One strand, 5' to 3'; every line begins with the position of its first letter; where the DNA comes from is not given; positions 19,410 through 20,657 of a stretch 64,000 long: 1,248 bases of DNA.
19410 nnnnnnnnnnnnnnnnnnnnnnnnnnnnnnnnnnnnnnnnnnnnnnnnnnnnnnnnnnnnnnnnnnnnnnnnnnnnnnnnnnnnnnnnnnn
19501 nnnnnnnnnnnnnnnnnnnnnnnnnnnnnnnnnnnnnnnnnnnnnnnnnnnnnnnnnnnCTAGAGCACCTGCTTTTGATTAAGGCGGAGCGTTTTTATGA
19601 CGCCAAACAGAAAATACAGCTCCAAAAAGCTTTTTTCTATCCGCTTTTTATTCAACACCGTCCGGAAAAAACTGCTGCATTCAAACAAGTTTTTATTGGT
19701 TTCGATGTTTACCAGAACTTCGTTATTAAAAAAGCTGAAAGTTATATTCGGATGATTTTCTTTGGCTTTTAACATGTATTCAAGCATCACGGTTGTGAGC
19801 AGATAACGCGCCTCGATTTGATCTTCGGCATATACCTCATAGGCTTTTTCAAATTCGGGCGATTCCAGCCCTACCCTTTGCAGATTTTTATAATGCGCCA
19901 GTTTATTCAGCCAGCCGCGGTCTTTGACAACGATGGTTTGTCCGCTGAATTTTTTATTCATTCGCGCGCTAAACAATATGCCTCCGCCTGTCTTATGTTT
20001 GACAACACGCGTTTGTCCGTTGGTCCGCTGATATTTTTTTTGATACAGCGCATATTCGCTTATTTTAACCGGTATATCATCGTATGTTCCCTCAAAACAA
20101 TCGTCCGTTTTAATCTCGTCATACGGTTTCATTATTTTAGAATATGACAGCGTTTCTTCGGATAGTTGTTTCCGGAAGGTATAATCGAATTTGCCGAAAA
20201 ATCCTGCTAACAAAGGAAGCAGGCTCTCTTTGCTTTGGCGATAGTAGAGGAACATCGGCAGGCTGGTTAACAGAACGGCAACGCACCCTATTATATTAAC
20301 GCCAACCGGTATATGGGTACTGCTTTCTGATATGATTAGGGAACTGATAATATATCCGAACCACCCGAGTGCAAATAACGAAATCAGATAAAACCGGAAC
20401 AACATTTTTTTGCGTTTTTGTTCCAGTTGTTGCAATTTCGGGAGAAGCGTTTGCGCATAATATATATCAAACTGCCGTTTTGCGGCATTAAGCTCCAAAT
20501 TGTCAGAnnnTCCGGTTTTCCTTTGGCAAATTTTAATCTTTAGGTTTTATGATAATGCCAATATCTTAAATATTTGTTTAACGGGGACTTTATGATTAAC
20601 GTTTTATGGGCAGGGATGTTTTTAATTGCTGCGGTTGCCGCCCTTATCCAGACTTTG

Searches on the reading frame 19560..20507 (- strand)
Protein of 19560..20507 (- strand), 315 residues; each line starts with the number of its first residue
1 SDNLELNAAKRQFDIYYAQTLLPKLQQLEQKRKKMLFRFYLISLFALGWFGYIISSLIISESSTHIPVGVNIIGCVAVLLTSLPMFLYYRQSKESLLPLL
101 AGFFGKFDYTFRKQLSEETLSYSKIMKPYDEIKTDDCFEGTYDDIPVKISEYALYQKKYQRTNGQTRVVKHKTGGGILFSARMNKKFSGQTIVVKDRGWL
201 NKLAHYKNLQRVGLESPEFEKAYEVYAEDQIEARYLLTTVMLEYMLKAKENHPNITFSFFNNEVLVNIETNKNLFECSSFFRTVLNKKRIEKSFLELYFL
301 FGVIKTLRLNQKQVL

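Call 28: search_protein_families(library=pfam, proteins=[window:19560-20507:-], max_evalue=0.01)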
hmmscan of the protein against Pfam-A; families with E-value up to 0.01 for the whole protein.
window:19560-20507:- (315 aa): 1 family
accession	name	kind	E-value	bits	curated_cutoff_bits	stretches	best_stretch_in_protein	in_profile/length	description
PF11335.13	DUF3137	-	2.5e-32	112.1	26.1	1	176-309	5-139/139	Protein of unknown function (DUF3137)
